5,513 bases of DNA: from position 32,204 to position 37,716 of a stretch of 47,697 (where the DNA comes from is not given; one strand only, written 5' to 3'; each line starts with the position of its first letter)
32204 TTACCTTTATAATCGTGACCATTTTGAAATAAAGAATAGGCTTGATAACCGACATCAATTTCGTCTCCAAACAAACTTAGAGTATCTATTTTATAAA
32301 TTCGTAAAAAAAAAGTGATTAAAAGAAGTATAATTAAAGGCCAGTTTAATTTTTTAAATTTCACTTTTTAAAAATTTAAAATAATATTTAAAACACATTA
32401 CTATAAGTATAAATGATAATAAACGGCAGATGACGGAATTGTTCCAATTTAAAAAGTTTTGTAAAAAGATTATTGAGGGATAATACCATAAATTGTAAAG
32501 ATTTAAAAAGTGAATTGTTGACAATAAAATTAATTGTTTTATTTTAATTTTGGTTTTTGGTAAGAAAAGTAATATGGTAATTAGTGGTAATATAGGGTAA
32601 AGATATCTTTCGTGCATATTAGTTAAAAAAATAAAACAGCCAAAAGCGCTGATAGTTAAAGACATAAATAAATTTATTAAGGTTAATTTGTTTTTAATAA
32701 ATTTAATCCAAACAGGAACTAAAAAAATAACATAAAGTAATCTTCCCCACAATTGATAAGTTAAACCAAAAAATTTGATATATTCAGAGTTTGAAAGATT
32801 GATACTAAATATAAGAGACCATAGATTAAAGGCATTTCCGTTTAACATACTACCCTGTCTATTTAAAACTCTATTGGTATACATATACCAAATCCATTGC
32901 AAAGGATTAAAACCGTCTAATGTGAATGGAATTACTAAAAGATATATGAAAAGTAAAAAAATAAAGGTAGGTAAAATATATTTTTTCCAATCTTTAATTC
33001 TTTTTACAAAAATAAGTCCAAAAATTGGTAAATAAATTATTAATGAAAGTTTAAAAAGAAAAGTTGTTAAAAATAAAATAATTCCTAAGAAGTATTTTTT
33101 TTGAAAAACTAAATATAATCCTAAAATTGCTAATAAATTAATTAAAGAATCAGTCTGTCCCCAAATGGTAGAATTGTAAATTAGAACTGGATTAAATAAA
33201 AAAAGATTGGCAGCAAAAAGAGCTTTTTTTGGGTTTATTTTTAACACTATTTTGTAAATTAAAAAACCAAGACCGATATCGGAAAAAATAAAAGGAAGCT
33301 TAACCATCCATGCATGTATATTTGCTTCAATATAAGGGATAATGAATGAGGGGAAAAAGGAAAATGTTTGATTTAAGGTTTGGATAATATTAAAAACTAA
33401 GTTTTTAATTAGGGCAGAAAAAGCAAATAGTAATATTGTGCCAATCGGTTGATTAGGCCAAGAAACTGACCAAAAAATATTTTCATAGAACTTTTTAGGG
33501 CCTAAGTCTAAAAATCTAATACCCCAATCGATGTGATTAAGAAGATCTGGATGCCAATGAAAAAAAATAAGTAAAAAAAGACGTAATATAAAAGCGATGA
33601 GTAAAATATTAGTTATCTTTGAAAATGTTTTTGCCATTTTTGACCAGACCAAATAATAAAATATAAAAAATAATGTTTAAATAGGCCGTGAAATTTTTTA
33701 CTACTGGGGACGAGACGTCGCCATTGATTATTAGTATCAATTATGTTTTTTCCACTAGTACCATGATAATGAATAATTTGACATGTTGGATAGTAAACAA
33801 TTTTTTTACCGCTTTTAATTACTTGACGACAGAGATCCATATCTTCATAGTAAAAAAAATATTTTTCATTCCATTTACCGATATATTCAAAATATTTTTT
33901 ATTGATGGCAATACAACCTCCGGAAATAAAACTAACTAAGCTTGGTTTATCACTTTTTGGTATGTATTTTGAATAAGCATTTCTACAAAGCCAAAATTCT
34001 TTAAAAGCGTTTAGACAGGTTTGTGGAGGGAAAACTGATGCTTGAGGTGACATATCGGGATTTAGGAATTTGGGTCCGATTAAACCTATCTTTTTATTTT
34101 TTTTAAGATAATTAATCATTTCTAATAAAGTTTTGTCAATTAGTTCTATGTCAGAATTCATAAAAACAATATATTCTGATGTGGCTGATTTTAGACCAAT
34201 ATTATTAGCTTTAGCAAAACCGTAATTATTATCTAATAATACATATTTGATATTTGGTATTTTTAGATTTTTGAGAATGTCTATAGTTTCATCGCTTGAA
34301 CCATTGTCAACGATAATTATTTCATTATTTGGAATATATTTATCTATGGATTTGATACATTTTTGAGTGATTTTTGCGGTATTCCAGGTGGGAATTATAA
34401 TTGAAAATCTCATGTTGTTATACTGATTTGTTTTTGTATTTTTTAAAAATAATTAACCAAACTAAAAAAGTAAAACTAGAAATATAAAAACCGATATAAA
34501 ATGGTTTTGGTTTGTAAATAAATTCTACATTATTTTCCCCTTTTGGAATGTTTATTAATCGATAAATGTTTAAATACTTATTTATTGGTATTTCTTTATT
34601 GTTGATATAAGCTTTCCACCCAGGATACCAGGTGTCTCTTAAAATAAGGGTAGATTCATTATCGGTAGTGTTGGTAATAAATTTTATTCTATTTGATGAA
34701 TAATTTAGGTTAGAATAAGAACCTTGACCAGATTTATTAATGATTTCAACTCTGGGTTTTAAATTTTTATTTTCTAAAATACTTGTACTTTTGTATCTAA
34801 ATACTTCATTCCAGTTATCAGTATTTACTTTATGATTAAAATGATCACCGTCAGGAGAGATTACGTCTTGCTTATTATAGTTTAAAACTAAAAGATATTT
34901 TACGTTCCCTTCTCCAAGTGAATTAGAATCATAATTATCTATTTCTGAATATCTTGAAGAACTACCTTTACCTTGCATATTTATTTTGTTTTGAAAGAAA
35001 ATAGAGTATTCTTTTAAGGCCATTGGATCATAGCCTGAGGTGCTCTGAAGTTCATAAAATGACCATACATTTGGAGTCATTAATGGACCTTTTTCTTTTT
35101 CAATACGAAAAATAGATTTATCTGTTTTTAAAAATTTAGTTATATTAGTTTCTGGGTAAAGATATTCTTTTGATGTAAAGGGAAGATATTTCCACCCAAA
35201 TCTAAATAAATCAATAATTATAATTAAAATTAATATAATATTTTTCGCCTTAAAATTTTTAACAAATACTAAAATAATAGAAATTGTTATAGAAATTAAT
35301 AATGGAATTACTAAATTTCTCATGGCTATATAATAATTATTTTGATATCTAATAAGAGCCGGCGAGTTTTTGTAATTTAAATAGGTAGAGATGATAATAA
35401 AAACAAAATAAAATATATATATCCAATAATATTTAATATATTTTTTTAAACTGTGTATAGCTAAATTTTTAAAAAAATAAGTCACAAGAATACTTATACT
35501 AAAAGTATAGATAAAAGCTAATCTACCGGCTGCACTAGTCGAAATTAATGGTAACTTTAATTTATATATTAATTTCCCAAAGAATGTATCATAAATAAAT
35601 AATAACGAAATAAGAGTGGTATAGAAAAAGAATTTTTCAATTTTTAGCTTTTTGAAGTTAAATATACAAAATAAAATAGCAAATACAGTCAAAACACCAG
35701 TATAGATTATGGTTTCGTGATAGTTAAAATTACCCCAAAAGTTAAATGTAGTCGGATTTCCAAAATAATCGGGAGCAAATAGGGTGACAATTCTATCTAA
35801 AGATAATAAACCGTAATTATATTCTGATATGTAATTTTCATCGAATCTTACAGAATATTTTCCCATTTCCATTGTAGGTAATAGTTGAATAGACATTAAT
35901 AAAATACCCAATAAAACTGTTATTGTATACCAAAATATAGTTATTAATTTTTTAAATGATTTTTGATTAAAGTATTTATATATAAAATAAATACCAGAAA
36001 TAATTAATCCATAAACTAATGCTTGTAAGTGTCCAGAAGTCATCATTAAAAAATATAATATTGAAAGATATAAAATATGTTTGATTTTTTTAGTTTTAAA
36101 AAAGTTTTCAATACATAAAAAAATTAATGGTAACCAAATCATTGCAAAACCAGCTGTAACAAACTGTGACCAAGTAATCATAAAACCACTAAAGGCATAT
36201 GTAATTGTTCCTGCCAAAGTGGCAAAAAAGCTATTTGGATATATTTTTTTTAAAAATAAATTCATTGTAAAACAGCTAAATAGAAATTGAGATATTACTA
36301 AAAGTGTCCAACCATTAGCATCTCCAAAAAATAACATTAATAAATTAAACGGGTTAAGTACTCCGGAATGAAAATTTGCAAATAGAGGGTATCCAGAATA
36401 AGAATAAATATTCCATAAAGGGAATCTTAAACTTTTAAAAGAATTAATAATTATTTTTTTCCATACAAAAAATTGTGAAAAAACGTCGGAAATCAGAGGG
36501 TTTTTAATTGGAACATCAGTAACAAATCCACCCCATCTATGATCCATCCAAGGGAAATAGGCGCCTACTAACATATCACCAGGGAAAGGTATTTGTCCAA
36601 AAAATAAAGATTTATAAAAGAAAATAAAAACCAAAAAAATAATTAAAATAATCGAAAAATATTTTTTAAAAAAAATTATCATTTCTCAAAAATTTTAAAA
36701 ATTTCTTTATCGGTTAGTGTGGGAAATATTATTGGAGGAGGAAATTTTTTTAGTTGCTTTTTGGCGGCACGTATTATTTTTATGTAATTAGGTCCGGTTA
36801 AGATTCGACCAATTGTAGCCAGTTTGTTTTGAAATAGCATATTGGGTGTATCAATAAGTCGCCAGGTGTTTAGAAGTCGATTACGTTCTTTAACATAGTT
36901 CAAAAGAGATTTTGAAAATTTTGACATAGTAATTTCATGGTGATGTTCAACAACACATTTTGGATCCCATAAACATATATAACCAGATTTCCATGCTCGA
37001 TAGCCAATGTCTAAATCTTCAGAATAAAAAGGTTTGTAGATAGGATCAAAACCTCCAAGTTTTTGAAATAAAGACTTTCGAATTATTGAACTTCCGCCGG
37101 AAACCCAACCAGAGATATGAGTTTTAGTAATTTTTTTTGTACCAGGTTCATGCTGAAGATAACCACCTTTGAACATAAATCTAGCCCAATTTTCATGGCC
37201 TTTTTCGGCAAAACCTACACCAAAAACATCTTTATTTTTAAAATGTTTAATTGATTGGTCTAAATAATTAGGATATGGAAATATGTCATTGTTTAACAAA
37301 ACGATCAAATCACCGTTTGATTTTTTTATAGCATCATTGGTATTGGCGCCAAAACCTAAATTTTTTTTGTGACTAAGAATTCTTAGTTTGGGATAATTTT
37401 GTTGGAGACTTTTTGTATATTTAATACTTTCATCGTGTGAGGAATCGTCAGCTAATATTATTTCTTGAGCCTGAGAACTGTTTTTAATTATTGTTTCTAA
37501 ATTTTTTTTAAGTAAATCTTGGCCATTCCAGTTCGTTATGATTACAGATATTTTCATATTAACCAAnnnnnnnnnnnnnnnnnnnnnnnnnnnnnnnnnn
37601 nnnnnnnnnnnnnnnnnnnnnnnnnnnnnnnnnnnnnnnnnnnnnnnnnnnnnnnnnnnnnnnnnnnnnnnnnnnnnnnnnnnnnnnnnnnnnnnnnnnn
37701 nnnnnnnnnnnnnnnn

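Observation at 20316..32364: Seven head-to-tail, deeply diverged ArnT/PMT-type GT-C paralogs, all keeping the catalytic DE loop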

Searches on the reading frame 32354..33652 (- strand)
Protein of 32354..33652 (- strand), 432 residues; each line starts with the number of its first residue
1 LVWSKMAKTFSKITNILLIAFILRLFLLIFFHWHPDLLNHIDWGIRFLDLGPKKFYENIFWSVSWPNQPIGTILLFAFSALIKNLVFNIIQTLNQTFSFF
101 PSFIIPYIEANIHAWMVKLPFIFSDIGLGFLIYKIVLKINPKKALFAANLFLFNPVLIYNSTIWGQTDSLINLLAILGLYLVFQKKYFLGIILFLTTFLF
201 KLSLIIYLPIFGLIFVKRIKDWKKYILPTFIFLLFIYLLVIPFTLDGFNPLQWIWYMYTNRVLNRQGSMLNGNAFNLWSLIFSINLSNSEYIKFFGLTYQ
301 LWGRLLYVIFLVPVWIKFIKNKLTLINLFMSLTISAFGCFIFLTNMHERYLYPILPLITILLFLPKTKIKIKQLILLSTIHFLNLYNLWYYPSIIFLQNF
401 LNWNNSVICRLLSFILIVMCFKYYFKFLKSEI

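Call 6: search_protein_families(library=pfam, proteins=[window:32354-33652:-], max_evalue=0.01)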
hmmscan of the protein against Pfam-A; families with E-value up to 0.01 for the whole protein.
window:32354-33652:- (432 aa): 0 families

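Call 7: search_protein_families(library=ncbifam, proteins=[window:32354-33652:-], max_evalue=0.01)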
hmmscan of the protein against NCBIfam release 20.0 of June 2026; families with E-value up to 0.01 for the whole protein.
window:32354-33652:- (432 aa): 0 families

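Call 25: search_protein_families(library=pfam, proteins=[window:32354-33652:-], max_evalue=10)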
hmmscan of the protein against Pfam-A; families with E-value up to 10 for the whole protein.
window:32354-33652:- (432 aa): 0 families

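Call 62: find_homologous_proteins(query=window:32354-33652:-, max_evalue=0.001)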
Query window:32354-33652:- (432 aa): 372 proteins with E <= 0.001 among 8000 candidates; the best 120 are listed.
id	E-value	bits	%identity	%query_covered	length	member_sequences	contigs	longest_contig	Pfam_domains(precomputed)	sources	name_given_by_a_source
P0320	5.4e-269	911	99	99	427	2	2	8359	-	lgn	-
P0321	1.3e-224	765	84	93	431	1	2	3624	-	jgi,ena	-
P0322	6.4e-224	762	81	99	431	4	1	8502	-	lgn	-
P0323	4.5e-203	694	74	99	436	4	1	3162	-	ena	-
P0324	2.6e-202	691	75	99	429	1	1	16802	-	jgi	jgi:Gpi18-like mannosyltransferase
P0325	4.0e-196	671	73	99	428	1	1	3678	-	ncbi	-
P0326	4.7e-196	671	72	99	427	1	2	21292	-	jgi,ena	-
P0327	5.6e-195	667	73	99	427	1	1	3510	-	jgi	jgi:Gpi18-like mannosyltransferase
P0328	1.3e-194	666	72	99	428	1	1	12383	-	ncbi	-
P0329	1.5e-194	666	72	99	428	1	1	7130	-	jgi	-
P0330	2.4e-190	652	72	92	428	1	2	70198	-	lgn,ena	-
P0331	2.4e-189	648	70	99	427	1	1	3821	-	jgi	jgi:Gpi18-like mannosyltransferase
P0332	2.8e-189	648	73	93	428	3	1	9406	-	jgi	jgi:Gpi18-like mannosyltransferase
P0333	8.3e-189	647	71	92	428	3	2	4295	-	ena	-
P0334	2.3e-188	645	71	92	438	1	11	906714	-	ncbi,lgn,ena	-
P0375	1.1e-176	607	67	97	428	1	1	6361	PF26314.1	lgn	-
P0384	1.5e-174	600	66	93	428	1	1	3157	PF26314.1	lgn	-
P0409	3.8e-120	420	50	97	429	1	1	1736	PF26314.1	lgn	-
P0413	5.4e-118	413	50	96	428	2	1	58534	PF26314.1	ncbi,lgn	-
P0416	6.8e-113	396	49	98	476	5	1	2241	PF26314.1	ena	-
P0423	1.8e-109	385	50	92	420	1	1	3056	PF26314.1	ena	-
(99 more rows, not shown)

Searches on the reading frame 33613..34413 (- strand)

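Call 10: search_protein_families(library=pfam, proteins=[window:33613-34413:-], max_evalue=0.01)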
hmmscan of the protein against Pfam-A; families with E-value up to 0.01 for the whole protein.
window:33613-34413:- (266 aa): 8 families
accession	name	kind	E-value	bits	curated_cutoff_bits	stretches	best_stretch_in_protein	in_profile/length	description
PF00535.33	Glycos_transf_2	-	7.3e-30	104.5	23.3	1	4-177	1-166/168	Glycosyl transferase family 2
PF13641.12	Glyco_tranf_2_3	-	8.1e-17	62.4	27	1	2-231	2-227/230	Glycosyltransferase like family 2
PF13712.12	Glyco_tranf_2_5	-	2.6e-12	47.3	27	1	39-218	11-192/210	Glycosyltransferase like family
PF10111.15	Glyco_tranf_2_2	-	4.9e-12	46.4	27.3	1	4-207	1-208/276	Glycosyltransferase like family 2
PF13632.12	Glyco_trans_2_3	-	0.00022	21.6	27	1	144-233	53-138/198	Glycosyl transferase family group 2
PF07507.16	WavE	-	0.00048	19.9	27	1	12-102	18-120/305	WavE lipopolysaccharide synthesis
PF02709.20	Glyco_transf_7C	-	0.0028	17.7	23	1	152-210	8-67/78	N-terminal domain of galactosyltransferase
PF13704.12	Glyco_tranf_2_4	-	0.0044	17.9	27.5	1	30-68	20-56/98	Glycosyl transferase family 2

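Call 52: search_protein_families(library=ncbifam, proteins=[window:33613-34413:-], max_evalue=0.00001)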
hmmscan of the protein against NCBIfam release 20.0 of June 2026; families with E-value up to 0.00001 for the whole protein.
window:33613-34413:- (266 aa): 20 families
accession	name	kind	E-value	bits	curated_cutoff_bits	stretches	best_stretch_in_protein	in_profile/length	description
TIGR03965.1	mycofact_glyco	equivalog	1.7e-18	66.7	280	1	4-219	77-284/467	mycofactocin biosynthesis glycosyltransferase MftF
TIGR01556.1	rhamnosyltran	subfamily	1.8e-18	66.7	200.55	1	20-225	14-210/281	rhamnosyltransferase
TIGR03937.1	PgaC_IcaA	equivalog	2.8e-17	62.8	422.3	1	3-112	47-159/407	poly-beta-1,6-N-acetyl-D-glucosamine synthase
TIGR04283.1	glyco_like_mftF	equivalog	4.3e-17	62.5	182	1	4-111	2-106/221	TIGR04283 family arsenosugar biosynthesis glycosyltransferase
NF041875.1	EPS_EpsD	equivalog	2.1e-16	60.2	370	1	4-218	2-209/325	exopolysaccharide biosynthesis glycosyltransferase EpsD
NF047683.1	TeichurnBiosyTuaG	equivalog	4.8e-16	59.2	400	1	3-107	8-115/252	teichuronic acid biosynthesis protein TuaG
NF007482.0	PRK10073.1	equivalog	3.4e-14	52.6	423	1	2-98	7-108/334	glycosyltransferase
NF050050.1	ProtGlycPglI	equivalog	1.8e-12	47.2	500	1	3-105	4-110/306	GalNAc(5)-diNAcBac-PP-undecaprenol beta-1,3-glucosyltransferase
TIGR03111.1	glyc2_xrt_Gpos1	hypoth_equivalog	1e-11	44.3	363.95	1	4-111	52-164/439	TIGR03111 family XrtG-associated glycosyltransferase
NF038299.1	EPS_HpsN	equivalog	3.6e-11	42.6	425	1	3-221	3-226/317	hormogonium polysaccharide biosynthesis glycosyltransferase HpsN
TIGR04440.1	glyco_TIGR04440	domain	4.3e-11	43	70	1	3-110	2-113/215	TIGR00180 family glycosyltransferase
NF038302.1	EPS_HpsE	equivalog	6e-11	41.9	300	1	2-116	2-124/307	hormogonium polysaccharide biosynthesis glycosyltransferase HpsE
NF047588.1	GlcsyltransPgfSStrep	equivalog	1e-09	38.1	500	1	1-105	1-112/308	glycosyltransferase PgfS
NF007453.0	PRK10018.1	equivalog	1.2e-08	34.9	382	1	3-102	8-110/280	colanic acid biosynthesis glycosyltransferase WcaA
TIGR04017.1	WcaA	equivalog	6.6e-08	32.5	495.75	1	4-100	8-107/279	colanic acid biosynthesis glycosyltransferase WcaA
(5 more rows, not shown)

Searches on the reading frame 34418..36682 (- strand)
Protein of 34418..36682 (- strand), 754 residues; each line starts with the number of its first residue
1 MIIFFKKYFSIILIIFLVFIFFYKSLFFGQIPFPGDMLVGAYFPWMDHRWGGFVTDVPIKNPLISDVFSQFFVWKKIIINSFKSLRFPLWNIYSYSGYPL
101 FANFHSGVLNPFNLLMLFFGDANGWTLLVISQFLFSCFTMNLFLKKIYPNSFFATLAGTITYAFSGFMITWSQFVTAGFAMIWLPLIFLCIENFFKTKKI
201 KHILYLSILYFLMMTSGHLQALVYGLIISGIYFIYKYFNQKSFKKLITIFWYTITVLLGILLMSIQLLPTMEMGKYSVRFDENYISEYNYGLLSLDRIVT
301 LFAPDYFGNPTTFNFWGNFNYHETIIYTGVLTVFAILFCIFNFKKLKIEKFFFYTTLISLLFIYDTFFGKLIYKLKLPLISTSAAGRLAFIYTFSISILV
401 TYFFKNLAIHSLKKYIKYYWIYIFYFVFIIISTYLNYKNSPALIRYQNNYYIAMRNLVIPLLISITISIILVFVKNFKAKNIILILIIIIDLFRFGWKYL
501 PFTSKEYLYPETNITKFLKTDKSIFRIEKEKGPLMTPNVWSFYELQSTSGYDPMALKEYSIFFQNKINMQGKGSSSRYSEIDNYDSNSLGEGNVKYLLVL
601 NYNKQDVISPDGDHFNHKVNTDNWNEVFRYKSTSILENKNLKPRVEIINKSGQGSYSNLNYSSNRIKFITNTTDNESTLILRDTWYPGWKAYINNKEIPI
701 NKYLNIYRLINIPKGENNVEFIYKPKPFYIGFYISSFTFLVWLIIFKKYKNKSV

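Call 6: search_protein_families(library=pfam, proteins=[window:34418-36682:-], max_evalue=0.01)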
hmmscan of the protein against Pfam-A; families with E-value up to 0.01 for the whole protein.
window:34418-36682:- (754 aa): 1 family
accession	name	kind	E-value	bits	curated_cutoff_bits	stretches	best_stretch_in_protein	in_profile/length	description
PF09586.16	YfhO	-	1.4e-17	63.9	28.5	2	647-735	747-835/835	Bacterial membrane protein YfhO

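Call 7: search_protein_families(library=ncbifam, proteins=[window:34418-36682:-], max_evalue=0.01)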
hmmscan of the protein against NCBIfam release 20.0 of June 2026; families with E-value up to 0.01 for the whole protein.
window:34418-36682:- (754 aa): 0 families

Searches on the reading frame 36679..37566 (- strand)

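Call 10: search_protein_families(library=pfam, proteins=[window:36679-37566:-], max_evalue=0.01)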
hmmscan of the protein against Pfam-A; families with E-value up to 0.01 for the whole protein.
window:36679-37566:- (295 aa): 6 families
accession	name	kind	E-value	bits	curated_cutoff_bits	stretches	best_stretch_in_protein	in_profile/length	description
PF00535.33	Glycos_transf_2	-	2.8e-23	83.1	23.3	1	7-170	1-167/168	Glycosyl transferase family 2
PF13641.12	Glyco_tranf_2_3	-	2e-16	61.2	27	1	6-230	3-226/230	Glycosyltransferase like family 2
PF10111.15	Glyco_tranf_2_2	-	9e-06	25.8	27.3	1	24-192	17-200/276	Glycosyltransferase like family 2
PF13632.12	Glyco_trans_2_3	-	1.8e-05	25.1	27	1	154-216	72-131/198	Glycosyl transferase family group 2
PF13506.12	Glyco_transf_21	-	0.00042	20.3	21.7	1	75-211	21-157/174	Glycosyl transferase family 21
PF02709.20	Glyco_transf_7C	-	0.0071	16.4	23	0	156-196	20-60/78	N-terminal domain of galactosyltransferase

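Call 52: search_protein_families(library=ncbifam, proteins=[window:36679-37566:-], max_evalue=0.00001)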
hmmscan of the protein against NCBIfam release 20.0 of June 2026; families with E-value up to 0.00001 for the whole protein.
window:36679-37566:- (295 aa): 17 families
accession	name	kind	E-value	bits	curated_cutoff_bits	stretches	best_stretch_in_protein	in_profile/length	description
TIGR03965.1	mycofact_glyco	equivalog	1.9e-17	63.3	280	1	5-226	75-298/467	mycofactocin biosynthesis glycosyltransferase MftF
NF041875.1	EPS_EpsD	equivalog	1.2e-16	61.1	370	1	6-219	1-218/325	exopolysaccharide biosynthesis glycosyltransferase EpsD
NF053739.1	GlytfEpsEBac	equivalog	8.2e-14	51.2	450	1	5-196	2-190/265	glycosyltransferase EpsE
NF007482.0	PRK10073.1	equivalog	2.5e-13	49.8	423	1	4-103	6-104/334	glycosyltransferase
NF050050.1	ProtGlycPglI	equivalog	3.8e-13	49.5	500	1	5-135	3-136/306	GalNAc(5)-diNAcBac-PP-undecaprenol beta-1,3-glucosyltransferase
TIGR03937.1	PgaC_IcaA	equivalog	2.3e-12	46.6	422.3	1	5-115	46-156/407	poly-beta-1,6-N-acetyl-D-glucosamine synthase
TIGR04283.1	glyco_like_mftF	equivalog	1.2e-11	44.7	182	1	6-198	1-176/221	TIGR04283 family arsenosugar biosynthesis glycosyltransferase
NF047588.1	GlcsyltransPgfSStrep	equivalog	6e-11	42.1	500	1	4-126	1-128/308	glycosyltransferase PgfS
NF047683.1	TeichurnBiosyTuaG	equivalog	9.8e-11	41.8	400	1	4-114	6-116/252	teichuronic acid biosynthesis protein TuaG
NF038302.1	EPS_HpsE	equivalog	3.6e-10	39.3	300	1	4-116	1-118/307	hormogonium polysaccharide biosynthesis glycosyltransferase HpsE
NF038299.1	EPS_HpsN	equivalog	1.9e-09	37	425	1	5-116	2-113/317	hormogonium polysaccharide biosynthesis glycosyltransferase HpsN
TIGR01556.1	rhamnosyltran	subfamily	8.7e-08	31.7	200.55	1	22-209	9-201/281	rhamnosyltransferase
NF007453.0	PRK10018.1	equivalog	2.3e-07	30.8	382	1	4-109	6-111/280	colanic acid biosynthesis glycosyltransferase WcaA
TIGR04017.1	WcaA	equivalog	2.6e-07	30.6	495.75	1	4-110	5-111/279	colanic acid biosynthesis glycosyltransferase WcaA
TIGR04440.1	glyco_TIGR04440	domain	1.4e-06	28.2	70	1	6-111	2-108/215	TIGR00180 family glycosyltransferase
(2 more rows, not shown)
